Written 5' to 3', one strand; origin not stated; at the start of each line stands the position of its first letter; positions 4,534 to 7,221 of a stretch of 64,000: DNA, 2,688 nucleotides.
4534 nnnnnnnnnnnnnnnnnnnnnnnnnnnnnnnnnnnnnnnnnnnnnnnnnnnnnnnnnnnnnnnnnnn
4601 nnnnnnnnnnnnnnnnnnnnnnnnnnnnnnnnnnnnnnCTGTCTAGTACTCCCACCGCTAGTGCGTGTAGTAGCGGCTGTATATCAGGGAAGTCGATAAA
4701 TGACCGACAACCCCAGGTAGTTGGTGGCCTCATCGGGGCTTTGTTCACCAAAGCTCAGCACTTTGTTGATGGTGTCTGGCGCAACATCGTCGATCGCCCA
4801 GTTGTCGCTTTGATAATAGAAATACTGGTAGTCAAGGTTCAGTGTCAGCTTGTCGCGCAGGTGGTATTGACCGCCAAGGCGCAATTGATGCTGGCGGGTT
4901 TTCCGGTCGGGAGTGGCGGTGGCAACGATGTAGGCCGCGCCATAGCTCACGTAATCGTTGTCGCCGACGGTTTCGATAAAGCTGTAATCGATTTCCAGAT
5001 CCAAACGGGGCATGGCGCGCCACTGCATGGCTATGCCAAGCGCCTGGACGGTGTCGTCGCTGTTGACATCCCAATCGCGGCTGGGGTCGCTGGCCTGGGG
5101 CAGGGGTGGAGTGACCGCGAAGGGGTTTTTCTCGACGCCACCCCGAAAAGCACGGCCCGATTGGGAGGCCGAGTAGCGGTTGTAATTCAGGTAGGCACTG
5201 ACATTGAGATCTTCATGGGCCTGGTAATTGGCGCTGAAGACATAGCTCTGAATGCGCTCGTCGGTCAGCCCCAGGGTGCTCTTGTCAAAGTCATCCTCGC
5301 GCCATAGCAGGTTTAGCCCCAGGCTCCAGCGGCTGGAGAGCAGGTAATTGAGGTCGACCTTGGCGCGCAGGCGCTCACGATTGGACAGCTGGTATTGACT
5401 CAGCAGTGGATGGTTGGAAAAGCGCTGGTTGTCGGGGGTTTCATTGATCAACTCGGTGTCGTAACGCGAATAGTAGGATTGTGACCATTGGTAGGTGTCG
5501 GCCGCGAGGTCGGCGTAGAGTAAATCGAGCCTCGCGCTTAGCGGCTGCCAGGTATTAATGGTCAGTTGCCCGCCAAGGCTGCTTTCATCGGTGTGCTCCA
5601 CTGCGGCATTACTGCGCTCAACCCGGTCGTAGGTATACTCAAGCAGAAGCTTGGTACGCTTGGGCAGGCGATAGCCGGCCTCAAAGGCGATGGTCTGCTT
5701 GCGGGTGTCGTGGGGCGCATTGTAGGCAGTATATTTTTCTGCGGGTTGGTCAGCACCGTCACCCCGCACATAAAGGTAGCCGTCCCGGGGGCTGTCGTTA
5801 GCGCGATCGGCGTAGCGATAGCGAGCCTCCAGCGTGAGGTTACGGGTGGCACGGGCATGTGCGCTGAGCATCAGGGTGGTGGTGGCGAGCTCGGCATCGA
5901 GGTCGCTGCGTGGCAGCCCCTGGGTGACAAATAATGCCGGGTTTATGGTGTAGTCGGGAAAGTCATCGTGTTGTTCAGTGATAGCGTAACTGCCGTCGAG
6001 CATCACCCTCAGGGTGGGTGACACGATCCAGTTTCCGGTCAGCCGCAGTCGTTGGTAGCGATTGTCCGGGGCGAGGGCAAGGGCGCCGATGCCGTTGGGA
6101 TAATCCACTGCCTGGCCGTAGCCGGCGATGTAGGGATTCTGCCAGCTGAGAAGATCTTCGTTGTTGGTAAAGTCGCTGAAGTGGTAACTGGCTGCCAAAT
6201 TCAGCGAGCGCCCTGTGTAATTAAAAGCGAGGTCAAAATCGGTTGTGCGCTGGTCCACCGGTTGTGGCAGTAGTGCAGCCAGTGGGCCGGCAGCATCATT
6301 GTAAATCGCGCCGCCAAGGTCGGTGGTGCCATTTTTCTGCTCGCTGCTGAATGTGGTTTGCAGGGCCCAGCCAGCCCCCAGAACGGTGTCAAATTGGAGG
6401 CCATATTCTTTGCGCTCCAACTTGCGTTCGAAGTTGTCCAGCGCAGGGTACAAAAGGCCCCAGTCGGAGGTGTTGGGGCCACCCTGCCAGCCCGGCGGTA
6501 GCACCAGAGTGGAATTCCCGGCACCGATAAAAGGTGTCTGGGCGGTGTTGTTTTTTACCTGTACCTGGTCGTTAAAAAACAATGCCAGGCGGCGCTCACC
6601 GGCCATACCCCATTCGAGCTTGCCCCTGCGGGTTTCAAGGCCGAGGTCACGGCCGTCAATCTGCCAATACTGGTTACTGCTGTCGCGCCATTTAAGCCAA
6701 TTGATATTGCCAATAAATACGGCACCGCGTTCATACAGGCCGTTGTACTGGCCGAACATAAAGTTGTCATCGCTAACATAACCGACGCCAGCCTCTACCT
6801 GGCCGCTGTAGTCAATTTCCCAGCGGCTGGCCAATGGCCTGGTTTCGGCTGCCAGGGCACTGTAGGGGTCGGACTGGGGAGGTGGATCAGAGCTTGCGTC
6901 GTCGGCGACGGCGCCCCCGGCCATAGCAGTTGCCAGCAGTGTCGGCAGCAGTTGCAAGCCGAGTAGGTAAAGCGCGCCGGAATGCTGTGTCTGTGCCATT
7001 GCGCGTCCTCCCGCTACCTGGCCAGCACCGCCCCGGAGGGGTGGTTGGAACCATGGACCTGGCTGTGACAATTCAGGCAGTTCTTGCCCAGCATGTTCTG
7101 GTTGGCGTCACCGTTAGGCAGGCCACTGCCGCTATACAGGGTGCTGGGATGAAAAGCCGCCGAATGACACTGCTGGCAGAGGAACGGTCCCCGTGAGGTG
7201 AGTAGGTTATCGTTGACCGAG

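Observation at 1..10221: Complete inner-membrane-to-cell-surface Mtr-type electron conduit encoded as one compact operon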

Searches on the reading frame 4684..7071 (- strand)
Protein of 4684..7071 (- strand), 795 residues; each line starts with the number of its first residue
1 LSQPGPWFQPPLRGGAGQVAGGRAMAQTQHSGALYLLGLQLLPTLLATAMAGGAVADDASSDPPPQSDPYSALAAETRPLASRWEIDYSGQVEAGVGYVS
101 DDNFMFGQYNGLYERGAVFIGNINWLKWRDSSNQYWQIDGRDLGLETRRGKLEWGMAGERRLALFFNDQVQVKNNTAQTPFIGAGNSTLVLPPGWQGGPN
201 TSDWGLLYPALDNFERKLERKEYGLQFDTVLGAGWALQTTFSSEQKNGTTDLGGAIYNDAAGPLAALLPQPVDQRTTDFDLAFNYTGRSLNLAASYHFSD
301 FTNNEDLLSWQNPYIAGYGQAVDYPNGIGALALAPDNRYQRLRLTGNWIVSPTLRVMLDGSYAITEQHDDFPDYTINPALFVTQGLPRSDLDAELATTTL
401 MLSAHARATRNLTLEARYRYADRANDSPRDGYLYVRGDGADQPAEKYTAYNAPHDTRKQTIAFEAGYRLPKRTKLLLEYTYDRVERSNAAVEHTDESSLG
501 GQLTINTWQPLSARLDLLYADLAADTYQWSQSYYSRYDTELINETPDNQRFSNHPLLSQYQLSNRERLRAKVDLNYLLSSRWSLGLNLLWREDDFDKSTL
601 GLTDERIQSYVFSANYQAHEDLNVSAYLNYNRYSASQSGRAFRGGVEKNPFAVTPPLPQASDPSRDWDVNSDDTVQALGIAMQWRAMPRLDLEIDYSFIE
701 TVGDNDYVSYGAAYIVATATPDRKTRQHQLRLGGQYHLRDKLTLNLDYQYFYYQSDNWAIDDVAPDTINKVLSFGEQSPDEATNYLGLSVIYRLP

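Call 6: search_protein_families(library=pfam, proteins=[window:4684-7071:-], max_evalue=0.01)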
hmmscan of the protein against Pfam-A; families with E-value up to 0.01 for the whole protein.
window:4684-7071:- (795 aa): 4 families
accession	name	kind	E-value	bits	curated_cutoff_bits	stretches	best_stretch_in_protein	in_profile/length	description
PF11854.14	MtrB_PioB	-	2.5e-123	413.3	23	1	98-794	1-635/635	Putative outer membrane beta-barrel porin, MtrB/PioB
PF13609.12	Porin_4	-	8.1e-07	29.6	27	1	607-752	183-306/310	Gram-negative porin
PF13505.12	OMP_b-brl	-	0.0011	19.6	28.7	0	581-759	21-158/175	Outer membrane protein beta-barrel domain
PF10677.15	DUF2490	-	0.0045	17.2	29.8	0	723-754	32-63/186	Protein of unknown function (DUF2490)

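Call 7: search_protein_families(library=ncbifam, proteins=[window:4684-7071:-], max_evalue=0.01)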
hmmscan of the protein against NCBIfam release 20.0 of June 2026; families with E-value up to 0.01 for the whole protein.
window:4684-7071:- (795 aa): 2 families
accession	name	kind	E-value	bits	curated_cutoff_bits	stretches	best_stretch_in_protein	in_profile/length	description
TIGR03509.1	OMP_MtrB_PioB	subfamily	6e-115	385.2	240.05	1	90-794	1-662/662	MtrB/PioB family decaheme-associated outer membrane protein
NF041027.1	GSU2204_Se_pt_1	equivalog_domain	9.2e-14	51.1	350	1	271-633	197-567/580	GSU2204 family CXXCH-containing (seleno)protein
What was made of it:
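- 4684..6999 (-): mtrB: outer-membrane 26-strand beta-barrel sheath, 771 aa, with a signal peptide and no cysteine. TIGR03509 scores 385 against a cut-off of 240 (calls 6, 7).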

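Call 10: find_related_loci(query=window:4684-6999:-, collection=genome_contigs, flank=10000)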
Query window:4684-6999:- (771 aa) in genome_contigs; peptide patterns used: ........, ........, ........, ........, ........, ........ (x = any residue, [..] = any of these).
59 stretches matched a pattern; 24 encode a relative of the query (tblastn E <= 1e-3); 24 distinct loci.
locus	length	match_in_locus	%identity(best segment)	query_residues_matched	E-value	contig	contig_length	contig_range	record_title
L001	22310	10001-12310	78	1-771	0e+0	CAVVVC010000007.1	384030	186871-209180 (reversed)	MAG: uncultured Gammaproteobacteria bacterium isolate MFD03804.bin.1.232 genome assembly, contig: contig_60243, whole ge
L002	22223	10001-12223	50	14-769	0e+0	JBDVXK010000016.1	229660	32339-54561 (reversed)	MAG: Halieaceae bacterium isolate LC.105.F.D3_287_25 LC_105_F_D3_287_25_000000000016, whole genome shotgun sequence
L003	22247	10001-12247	47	15-769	0e+0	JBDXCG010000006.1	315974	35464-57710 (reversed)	MAG: Halioglobus sp. isolate LC.08.F.B1_563_42 LC_08_F_B1_563_42_000000000006, whole genome shotgun sequence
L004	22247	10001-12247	47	15-769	0e+0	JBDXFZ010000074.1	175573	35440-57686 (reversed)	MAG: Halioglobus sp. isolate AQ.11.F.C4_7_003 AQ_11_F_C4_7_003_000000000107, whole genome shotgun sequence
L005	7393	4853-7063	47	21-769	0e+0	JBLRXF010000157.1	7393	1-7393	MAG: Haliea sp. isolate TamC05-30 NODE_157_length_7393_cov_2.332012, whole genome shotgun sequence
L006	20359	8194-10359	47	44-769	0e+0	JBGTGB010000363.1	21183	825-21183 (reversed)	MAG: Haliea sp. isolate JTS-RE205 k141_11929719, whole genome shotgun sequence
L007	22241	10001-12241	44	13-769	0e+0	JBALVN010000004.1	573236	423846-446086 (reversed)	MAG: Halioglobus sp. isolate 5NakV-09 NODE_4_length_573236_cov_34.657798, whole genome shotgun sequence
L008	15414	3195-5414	45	18-769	0e+0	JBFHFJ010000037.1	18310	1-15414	MAG: Haliea sp. isolate Mix_sand07.2021.05.G.123 k141_2949396_length_18310_cov_14.6731, whole genome shotgun sequence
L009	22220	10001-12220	46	18-769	0e+0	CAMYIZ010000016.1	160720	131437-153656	MAG: uncultured Haliea sp. isolate Biocath_Gamma_022 genome assembly, contig: k127_7031, whole genome shotgun sequence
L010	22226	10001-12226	45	20-769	0e+0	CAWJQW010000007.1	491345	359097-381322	MAG: uncultured Gammaproteobacteria bacterium isolate MFD03804.bin.2.195 genome assembly, contig: contig_18942, whole ge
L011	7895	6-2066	49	79-769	0e+0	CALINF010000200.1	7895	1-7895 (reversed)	MAG: uncultured Halieaceae bacterium isolate N2_Bin_Bin_145_1 genome assembly, contig: c_000004946969, whole genome shot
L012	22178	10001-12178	47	42-769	0e+0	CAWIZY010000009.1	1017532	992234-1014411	MAG: uncultured Gammaproteobacteria bacterium isolate MFD03804.bin.1.213 genome assembly, contig: contig_26530, whole ge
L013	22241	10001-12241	44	15-769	0e+0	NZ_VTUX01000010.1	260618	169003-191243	Pseudohalioglobus sediminis strain NY5 scaffold10_size260618, whole genome shotgun sequence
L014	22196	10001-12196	44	26-768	0e+0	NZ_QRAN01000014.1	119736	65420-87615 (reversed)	Seongchinamella sediminis strain U0301 U0301_scaffold14, whole genome shotgun sequence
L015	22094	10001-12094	45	67-769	0e+0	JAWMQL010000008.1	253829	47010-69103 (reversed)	Halieaceae bacterium WSDMB12 NODE_8_length_253829_cov_30.133897, whole genome shotgun sequence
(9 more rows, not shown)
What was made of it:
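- Relatives are mostly Halieaceae (call 10), and one related locus (L009) comes from a MAG labelled 'Biocath_Gamma_022' (call 10).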

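Call 24: search_solved_structures(query=window:4684-6999:-, max_evalue=0.001, show_alignments=0)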
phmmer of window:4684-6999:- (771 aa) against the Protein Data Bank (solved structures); distinct sequences matched with E-value up to 0.001: 1.
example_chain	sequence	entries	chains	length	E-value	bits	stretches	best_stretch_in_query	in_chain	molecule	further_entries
6r2q_B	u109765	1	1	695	3.4e-37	131.5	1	61-769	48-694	Uncharacterized protein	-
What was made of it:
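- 4684..6999 (-): 6r2q_B matches at E 3.4e-37 (call 24).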

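Call 59: find_homologous_proteins(query=window:4684-6999:-, max_evalue=1e-10)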
Query window:4684-6999:- (771 aa): 107 proteins with E <= 1e-10 among 8000 candidates.
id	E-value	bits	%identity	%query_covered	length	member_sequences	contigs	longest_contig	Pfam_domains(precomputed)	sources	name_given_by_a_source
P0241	0.0e+0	1767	100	100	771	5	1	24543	PF13609.13,PF11854.15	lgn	-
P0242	0.0e+0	1397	78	100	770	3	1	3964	PF11854.15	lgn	-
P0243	0.0e+0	1230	70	98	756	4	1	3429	PF11854.15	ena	-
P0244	0.0e+0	1219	70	98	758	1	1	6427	PF11854.15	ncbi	-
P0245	0.0e+0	1125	63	100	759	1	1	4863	PF11854.15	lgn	-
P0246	0.0e+0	1107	63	98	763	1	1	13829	PF11854.15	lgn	-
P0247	0.0e+0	1029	60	98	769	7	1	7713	PF13609.13,PF11854.15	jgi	jgi:MtrB/PioB family decaheme-associated outer membrane protein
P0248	0.0e+0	1028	60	97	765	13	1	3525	PF11854.15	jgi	-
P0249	0.0e+0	1018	59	98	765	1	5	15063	PF11854.15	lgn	-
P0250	3.0e-232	791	51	94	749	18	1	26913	PF11854.15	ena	-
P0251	2.6e-231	788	50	98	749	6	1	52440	PF11854.15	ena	-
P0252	1.9e-230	786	49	98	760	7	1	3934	PF13505.13,PF11854.15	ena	-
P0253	1.4e-227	776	49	98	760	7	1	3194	PF13505.13,PF11854.15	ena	-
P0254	3.0e-225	768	48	98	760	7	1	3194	PF13505.13,PF11854.15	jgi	jgi:MtrB/PioB family decaheme-associated outer membrane protein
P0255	2.6e-224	765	49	98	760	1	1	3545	PF11854.15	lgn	-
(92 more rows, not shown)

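Call 68: predict_structure(alignment_id=A3)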
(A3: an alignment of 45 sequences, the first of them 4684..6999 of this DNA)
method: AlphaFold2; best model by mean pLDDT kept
length: 771 residues; sequences in the alignment: 45
mean_pLDDT: 84.0   pTM: 0.79
mean pLDDT of the five models: 84.0, 83.8, 82.2, 82.0, 80.9
residues with pLDDT >= 90: 424; 70-90: 227; 50-70: 51; < 50: 69
segments of 3 or more residues with pLDDT < 50: 1-44, 52-63, 620-625, 628-634
pLDDT, mean of each block of 10 residues (from residue 1): 20 27 25 24 49 45 73 94 89 96 85 94 95 92 92 87 91 89 90 95 94 97 94 75 94 98 96 97 91 86 89 97 96 98 86 84 85 97 96 98 85 82 82 97 94 98 87 97 89 95 74 71 57 71 96 93 97 79 97 93 98 74 45 54 88 97 94 96 76 76 97 93 96 80 87 88 95 70
secondary structure, 60 per line:
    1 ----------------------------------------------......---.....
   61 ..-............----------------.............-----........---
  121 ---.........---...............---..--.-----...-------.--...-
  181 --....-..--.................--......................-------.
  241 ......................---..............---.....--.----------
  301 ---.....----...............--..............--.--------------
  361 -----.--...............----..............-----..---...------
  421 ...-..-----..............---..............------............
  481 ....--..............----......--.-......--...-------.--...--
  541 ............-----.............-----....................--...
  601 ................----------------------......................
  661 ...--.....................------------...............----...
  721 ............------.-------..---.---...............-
elements in order (helices of 4 or more, strands of 3 or more residues): H47-52 H56-62 E64-75 E92-104 E110-117 E124-132 E136-150 E164-166 H183-186 E192-208 E211-232 E240-262 E266-279 E283-287 E304-308 E313-327 E330-343 E369-383 E388-401 E432-445 E449-462 E469-484 E487-500 H505-510 H515-520 E541-552 E558-570 E576-595 E598-616 E642-663 E666-686 E699-713 E718-732 E756-770
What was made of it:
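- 4684..6999 (-): The AF2 model has pLDDT 84, pTM 0.79 and 26 long strands (call 68).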

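Call 70: fold_search(model_id=the predicted structure, library=pdb)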
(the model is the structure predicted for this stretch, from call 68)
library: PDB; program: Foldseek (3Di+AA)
matches with E <= 10: 795; with E <= 0.001: 339
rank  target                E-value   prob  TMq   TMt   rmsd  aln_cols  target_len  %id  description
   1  6r2q_B                4.3e-46  1.00  0.79  0.93   2.8       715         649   22  Structure of the Mtr complex (released 2020-04-22)
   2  4rdr                  2.0e-10  1.00  0.36  0.39  12.5       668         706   12  Structure of the bacterial Zn-transporter ZnuD from Neisseria meningitidis (locked conformation bound to zinc and cadmiu (released 2015-08-19)
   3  4rdt_B                5.4e-10  1.00  0.36  0.42  11.1       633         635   11  Structure of the bacterial Zn-transporter ZnuD from Neisseria meningitidis (flexible conformation bound to a zinc ion) (released 2015-08-19)
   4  4rdt_A                6.0e-10  1.00  0.36  0.42  10.7       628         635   12  Structure of the bacterial Zn-transporter ZnuD from Neisseria meningitidis (flexible conformation bound to a zinc ion) (released 2015-08-19)
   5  5out                  6.3e-10  1.00  0.33  0.35  15.9       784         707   11  CRYSTAL STRUCTURE OF THE FERRIC ENTEROBACTIN RECEPTOR (PFEA) MUTANT (G324V) FROM PSEUDOMONAS AERUGINOSA (released 2018-09-05)
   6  6bpn                  1.4e-09  1.00  0.36  0.41  12.0       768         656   11  The crystal structure of the Ferric-Catecholate import receptor Fiu from E. coli K12: Open form (C2221) (released 2018-11-28)
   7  5m9b                  1.4e-09  1.00  0.33  0.35  15.7       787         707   11  Crystal structure of the ferric enterobactin receptor (PfeA) from Pseudomonas aeruginosa (released 2018-02-21)
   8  6r1f                  2.2e-09  1.00  0.37  0.40  15.6       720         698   12  Crystal structure of the ferric enterobactin receptor mutant R480A from Pseudomonas aeruginosa (PfeA) in complex with en (released 2019-04-10)
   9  5mzs                  2.2e-09  1.00  0.33  0.36  12.5       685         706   10  Crystal structure of the ferric enterobactin receptor (PfeA) mutant (R480A_Q482A) from Pseudomonas aeruginosa (released 2018-02-14)
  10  5nc3                  2.3e-09  1.00  0.33  0.36  17.3       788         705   11  Crystal structure of the ferric enterobactin receptor (PfeA) from Pseudomonas aeruginosa in complex with the tris-catech (released 2018-03-21)
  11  2gsk_A                2.5e-09  1.00  0.37  0.46  10.8       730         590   10  Structure of the BtuB:TonB Complex (released 2006-06-13)
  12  6bpm_A                3.2e-09  1.00  0.35  0.38  15.9       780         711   11  The crystal structure of the Ferric-Catecholate import receptor Fiu from K12 E. coli: Closed form (C21) (released 2018-11-28)
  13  6q5e                  3.8e-09  1.00  0.37  0.40  10.9       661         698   12  Crystal structure of the ferric enterobactin receptor from Pseudomonas aeruginosa (PfeA) in complex with enterobactin (released 2019-01-16)
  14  6i2j                  5.6e-09  1.00  0.33  0.36  17.5       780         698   11  Crystal structure of the ferric enterobactin receptor mutant (Q482A) from Pseudomonas aeruginosa (PfeA) in complex with  (released 2019-01-16)
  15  5fp1                  5.6e-09  1.00  0.35  0.37  15.4       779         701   10  Crystal structure of the siderophore receptor PiuA from Acinetobacter baumannii (released 2016-05-11)
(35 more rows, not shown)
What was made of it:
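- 4684..6999 (-): Foldseek against 6r2q_B gives E 4e-46, TM 0.93 and rmsd 2.8 A (call 70).
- On MtrB/PioB decahaem-associated outer-membrane porin: Foldseek against 6r2q_B gives E 4.3e-46, TM 0.93 and rmsd 2.8 A (call 70).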
